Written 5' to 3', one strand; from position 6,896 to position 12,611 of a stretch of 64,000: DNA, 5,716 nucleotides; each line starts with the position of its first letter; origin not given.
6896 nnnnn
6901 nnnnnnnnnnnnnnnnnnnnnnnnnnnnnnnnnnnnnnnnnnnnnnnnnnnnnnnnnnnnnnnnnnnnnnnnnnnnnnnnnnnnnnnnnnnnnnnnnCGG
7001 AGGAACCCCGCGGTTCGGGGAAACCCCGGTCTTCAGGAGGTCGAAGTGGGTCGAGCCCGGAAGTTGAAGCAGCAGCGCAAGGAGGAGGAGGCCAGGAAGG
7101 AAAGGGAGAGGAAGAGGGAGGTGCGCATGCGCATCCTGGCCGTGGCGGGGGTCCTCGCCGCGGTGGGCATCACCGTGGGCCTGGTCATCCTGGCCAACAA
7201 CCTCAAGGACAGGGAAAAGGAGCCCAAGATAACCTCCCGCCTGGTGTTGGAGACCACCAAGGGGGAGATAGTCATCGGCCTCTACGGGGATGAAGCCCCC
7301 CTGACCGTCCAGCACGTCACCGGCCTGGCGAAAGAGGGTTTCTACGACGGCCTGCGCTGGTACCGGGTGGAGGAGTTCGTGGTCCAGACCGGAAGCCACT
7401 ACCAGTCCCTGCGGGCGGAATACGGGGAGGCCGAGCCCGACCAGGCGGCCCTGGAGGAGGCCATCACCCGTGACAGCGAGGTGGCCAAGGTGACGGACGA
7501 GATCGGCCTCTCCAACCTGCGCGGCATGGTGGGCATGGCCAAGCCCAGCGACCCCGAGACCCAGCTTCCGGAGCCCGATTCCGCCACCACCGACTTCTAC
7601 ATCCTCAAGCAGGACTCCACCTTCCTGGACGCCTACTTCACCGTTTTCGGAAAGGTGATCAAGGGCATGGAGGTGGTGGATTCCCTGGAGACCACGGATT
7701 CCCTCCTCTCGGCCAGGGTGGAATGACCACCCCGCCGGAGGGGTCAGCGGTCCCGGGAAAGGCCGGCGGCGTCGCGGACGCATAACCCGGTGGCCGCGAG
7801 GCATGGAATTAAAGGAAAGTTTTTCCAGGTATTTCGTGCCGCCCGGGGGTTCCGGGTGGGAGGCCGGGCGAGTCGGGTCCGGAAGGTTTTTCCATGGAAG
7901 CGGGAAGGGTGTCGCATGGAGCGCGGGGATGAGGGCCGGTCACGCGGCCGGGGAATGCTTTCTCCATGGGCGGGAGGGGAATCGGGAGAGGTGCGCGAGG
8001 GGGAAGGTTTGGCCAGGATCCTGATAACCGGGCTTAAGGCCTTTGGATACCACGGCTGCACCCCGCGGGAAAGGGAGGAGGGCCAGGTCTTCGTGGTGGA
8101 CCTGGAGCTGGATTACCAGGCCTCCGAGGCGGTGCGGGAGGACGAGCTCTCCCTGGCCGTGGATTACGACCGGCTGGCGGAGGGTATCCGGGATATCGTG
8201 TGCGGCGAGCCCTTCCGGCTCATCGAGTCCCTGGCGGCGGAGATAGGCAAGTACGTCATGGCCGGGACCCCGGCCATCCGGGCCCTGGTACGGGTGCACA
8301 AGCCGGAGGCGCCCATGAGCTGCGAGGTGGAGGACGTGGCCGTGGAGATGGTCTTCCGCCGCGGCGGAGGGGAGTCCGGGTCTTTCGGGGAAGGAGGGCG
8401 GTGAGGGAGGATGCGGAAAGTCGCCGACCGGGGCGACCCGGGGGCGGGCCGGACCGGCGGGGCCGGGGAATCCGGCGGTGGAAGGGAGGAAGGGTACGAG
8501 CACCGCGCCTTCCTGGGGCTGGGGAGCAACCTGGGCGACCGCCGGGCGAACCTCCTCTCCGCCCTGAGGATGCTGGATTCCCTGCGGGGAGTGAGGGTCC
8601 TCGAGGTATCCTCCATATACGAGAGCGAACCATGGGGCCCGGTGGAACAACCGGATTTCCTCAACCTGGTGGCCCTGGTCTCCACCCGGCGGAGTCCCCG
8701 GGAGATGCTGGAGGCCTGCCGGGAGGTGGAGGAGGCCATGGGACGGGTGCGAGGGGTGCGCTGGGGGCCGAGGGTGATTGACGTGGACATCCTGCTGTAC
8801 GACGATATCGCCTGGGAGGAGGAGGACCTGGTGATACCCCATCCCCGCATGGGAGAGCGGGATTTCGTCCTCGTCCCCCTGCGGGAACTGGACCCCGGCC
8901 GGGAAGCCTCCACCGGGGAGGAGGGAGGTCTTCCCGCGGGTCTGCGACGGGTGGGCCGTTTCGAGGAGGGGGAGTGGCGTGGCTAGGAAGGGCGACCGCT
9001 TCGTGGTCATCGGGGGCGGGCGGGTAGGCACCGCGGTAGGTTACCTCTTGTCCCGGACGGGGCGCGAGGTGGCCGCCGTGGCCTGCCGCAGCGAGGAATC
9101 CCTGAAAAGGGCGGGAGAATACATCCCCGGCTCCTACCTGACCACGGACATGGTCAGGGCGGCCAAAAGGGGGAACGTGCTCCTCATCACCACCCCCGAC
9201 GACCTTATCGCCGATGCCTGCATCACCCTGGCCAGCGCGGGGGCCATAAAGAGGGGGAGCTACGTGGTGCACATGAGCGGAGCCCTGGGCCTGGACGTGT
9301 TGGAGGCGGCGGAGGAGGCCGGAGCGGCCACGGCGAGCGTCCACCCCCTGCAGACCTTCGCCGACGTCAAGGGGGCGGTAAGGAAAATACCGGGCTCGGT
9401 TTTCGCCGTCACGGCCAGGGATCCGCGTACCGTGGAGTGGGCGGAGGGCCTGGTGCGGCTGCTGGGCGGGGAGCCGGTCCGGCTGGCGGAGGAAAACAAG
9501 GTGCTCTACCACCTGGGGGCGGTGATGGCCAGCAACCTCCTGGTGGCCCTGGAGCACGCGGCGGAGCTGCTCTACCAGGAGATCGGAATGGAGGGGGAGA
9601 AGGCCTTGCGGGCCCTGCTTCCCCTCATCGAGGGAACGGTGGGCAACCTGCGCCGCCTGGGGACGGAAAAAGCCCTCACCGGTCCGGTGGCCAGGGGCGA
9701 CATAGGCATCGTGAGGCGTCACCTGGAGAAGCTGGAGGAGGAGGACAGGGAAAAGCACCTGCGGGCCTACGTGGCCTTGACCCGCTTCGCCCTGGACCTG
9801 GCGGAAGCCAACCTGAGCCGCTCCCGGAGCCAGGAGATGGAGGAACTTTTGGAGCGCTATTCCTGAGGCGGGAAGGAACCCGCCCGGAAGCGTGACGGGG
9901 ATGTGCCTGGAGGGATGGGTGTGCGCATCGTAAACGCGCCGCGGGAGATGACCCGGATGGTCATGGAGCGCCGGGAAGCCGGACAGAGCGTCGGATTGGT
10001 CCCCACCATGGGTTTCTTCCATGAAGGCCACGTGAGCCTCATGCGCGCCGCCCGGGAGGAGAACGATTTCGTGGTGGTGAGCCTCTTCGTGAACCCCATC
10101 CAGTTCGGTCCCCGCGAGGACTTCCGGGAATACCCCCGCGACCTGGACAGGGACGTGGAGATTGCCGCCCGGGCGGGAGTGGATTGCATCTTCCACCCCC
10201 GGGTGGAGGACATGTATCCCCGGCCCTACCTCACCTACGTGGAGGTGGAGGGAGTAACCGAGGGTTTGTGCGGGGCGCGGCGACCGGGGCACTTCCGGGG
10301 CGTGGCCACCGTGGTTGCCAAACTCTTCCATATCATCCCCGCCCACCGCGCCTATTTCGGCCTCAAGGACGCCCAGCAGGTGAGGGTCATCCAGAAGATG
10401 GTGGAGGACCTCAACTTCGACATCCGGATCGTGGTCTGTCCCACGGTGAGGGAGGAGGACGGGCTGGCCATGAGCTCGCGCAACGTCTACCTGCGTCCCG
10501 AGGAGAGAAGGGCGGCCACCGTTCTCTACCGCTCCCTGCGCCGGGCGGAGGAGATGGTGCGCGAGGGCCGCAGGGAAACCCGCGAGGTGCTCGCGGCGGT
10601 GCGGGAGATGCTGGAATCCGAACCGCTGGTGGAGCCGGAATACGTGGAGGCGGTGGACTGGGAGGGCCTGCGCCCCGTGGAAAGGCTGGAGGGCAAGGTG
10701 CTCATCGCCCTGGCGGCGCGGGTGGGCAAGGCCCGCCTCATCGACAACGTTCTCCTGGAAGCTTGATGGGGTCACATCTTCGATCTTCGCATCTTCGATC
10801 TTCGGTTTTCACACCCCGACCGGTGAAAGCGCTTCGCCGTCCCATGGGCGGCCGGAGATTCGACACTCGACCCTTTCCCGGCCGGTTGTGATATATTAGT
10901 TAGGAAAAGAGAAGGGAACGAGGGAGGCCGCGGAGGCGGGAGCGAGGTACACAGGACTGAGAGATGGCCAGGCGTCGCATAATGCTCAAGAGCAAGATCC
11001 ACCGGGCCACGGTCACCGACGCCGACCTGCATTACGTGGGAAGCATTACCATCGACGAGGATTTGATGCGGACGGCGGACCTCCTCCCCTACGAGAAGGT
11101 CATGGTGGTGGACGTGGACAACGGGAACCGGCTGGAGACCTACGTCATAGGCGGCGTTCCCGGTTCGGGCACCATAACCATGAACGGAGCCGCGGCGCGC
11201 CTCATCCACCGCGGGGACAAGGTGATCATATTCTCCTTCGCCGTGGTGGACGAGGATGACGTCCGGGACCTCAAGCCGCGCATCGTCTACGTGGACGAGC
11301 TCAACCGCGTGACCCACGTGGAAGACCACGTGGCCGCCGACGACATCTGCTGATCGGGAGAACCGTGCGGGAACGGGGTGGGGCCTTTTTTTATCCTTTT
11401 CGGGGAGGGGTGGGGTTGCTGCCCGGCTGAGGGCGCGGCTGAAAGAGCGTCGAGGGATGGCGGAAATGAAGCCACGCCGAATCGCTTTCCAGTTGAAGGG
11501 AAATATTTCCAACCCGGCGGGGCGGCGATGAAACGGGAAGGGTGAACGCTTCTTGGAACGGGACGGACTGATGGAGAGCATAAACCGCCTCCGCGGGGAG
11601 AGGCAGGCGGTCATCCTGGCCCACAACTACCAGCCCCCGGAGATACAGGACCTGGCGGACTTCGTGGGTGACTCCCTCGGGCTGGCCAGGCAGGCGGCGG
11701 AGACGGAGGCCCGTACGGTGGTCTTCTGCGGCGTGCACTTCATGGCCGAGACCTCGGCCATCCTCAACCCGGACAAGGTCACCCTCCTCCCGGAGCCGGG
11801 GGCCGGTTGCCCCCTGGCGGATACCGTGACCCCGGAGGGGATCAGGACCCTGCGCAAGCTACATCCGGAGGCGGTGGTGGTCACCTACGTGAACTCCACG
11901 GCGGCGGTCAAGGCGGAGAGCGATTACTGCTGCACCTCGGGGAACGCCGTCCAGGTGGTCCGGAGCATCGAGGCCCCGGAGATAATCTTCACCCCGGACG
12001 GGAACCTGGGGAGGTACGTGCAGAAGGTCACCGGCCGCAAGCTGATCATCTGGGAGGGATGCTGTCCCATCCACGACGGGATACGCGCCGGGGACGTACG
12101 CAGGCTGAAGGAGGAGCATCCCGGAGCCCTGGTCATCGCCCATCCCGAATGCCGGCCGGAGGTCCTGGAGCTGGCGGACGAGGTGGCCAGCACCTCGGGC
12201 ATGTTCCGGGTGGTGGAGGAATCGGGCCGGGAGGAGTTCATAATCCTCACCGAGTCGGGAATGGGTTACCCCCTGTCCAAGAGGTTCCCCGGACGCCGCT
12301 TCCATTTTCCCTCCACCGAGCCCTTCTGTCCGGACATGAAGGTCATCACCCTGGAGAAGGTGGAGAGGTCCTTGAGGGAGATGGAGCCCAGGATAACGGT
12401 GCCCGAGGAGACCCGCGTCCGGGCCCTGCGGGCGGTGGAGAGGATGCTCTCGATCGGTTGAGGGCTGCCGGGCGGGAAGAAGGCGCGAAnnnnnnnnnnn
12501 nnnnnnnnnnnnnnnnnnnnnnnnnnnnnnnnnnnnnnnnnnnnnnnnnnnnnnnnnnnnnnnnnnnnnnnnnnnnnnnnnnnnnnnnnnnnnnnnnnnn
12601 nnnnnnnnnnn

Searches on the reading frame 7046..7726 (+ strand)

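Call 81: search_protein_families(library=pfam, proteins=[window:7046-7726:+], max_evalue=0.00001)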
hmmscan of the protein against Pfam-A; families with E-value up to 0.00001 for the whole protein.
window:7046-7726:+ (226 aa): 1 family
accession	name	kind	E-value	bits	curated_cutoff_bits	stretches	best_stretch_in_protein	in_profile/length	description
PF00160.26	Pro_isomerase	-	2.6e-30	106.2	21.7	1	67-218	3-141/159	Cyclophilin type peptidyl-prolyl cis-trans isomerase/CLD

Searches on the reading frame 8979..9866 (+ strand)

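Call 81: search_protein_families(library=pfam, proteins=[window:8979-9866:+], max_evalue=0.00001)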
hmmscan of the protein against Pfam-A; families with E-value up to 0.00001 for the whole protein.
window:8979-9866:+ (295 aa): 2 families
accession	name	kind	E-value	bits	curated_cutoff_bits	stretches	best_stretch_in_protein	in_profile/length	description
PF10728.14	DUF2520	-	2.4e-35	121.5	25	1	141-268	2-122/125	Domain of unknown function (DUF2520)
PF10727.15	Rossmann-like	-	3.2e-18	66.2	23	1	10-123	19-131/131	Rossmann-like domain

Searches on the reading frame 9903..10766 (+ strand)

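Call 81: search_protein_families(library=pfam, proteins=[window:9903-10766:+], max_evalue=0.00001)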
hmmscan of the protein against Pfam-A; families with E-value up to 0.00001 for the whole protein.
window:9903-10766:+ (287 aa): 1 family
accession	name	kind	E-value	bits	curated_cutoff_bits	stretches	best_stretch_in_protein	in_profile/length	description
PF02569.21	Pantoate_ligase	-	1.8e-108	362.2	20.7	1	9-283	2-267/268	Pantoate-beta-alanine ligase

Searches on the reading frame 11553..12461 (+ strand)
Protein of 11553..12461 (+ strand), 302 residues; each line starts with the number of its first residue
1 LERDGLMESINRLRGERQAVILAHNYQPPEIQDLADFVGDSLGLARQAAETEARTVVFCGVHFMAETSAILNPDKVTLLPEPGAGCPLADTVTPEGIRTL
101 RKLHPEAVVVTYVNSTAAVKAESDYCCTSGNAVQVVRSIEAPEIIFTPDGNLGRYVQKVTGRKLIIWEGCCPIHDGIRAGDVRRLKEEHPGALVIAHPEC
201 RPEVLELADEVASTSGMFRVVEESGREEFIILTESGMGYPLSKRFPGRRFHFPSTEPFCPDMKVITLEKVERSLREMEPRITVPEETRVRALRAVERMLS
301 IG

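Call 20: search_protein_families(library=pfam, proteins=[window:11553-12461:+], max_evalue=0.00001)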
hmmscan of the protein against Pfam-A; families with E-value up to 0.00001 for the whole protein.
window:11553-12461:+ (302 aa): 1 family
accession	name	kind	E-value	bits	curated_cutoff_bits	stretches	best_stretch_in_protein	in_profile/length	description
PF02445.21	NadA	-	2e-117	392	27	1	9-299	2-294/295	Quinolinate synthetase A protein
